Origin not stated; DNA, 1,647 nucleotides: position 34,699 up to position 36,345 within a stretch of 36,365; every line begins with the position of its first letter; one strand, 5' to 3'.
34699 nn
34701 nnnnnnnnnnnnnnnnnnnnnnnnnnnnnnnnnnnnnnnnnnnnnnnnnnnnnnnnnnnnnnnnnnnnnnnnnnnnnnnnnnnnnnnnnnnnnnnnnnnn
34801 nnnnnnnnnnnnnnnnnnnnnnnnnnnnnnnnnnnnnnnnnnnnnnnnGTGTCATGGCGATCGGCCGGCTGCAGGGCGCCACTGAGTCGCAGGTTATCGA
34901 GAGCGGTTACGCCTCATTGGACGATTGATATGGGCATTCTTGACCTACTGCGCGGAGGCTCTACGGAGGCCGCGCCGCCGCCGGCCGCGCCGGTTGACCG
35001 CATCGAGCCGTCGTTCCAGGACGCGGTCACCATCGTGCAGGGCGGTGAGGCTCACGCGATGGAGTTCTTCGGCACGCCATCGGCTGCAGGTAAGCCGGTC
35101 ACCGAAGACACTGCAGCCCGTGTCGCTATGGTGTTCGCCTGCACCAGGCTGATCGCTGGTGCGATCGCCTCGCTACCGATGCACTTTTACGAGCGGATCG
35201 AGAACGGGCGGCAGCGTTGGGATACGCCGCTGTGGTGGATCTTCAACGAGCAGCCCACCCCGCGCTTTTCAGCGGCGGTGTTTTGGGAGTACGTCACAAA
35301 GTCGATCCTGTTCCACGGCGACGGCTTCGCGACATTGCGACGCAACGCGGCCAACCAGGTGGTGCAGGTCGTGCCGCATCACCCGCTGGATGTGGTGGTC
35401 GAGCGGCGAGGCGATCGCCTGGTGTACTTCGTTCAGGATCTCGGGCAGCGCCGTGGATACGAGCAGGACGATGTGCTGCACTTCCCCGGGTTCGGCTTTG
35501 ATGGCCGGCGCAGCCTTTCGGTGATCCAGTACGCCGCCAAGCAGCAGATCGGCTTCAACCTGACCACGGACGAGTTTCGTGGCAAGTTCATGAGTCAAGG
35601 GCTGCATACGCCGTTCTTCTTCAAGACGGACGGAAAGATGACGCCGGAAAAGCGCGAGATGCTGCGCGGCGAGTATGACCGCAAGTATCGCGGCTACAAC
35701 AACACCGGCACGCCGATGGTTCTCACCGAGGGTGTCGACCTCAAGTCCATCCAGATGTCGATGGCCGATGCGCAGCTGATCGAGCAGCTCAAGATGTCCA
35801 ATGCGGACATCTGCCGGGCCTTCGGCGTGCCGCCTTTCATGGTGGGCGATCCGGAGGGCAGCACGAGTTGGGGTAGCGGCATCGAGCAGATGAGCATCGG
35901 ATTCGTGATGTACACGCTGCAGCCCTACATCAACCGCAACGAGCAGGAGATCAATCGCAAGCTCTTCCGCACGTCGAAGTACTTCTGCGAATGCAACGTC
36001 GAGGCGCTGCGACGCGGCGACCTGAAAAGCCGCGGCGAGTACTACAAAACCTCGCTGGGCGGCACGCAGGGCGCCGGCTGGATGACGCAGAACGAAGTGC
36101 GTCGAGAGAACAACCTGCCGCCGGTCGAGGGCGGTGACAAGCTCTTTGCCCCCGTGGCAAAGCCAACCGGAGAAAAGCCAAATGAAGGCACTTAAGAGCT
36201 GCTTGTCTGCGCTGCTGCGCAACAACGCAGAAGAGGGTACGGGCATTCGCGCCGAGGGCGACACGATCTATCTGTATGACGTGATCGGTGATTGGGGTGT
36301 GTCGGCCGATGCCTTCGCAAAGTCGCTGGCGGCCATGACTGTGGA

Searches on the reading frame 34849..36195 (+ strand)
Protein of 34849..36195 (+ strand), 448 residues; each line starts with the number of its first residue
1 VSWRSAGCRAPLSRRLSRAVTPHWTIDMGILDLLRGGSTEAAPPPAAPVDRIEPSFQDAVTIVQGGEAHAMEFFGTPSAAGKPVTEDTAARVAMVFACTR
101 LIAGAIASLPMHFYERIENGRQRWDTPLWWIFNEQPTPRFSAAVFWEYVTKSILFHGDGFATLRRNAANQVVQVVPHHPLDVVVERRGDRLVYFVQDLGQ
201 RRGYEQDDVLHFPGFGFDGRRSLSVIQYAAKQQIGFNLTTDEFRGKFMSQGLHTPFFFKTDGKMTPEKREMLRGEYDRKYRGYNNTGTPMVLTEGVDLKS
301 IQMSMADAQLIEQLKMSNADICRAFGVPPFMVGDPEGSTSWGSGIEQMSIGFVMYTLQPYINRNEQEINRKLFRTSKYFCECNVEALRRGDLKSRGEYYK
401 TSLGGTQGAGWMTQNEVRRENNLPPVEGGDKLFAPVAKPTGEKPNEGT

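Call 50: search_protein_families(library=phrogs, proteins=[window:34849-36195:+], max_evalue=0.00001)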
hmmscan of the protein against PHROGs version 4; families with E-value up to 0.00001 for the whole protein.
window:34849-36195:+ (448 aa): 6 families
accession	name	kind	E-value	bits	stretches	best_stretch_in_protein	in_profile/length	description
phrog_12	-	head and packaging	3.7e-104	351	1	28-440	48-437/646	portal protein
phrog_5929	-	head and packaging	5.2e-52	177.4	1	240-432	4-193/228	portal protein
phrog_2662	-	head and packaging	2.8e-48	166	1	74-436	41-418/717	portal protein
phrog_11323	-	unknown function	1.8e-22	80.8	1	343-436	11-104/130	-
phrog_21454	-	unknown function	9.9e-17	62.1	1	261-433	5-170/320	-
phrog_2271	-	head and packaging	2.3e-16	59.7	1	247-433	214-393/859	portal protein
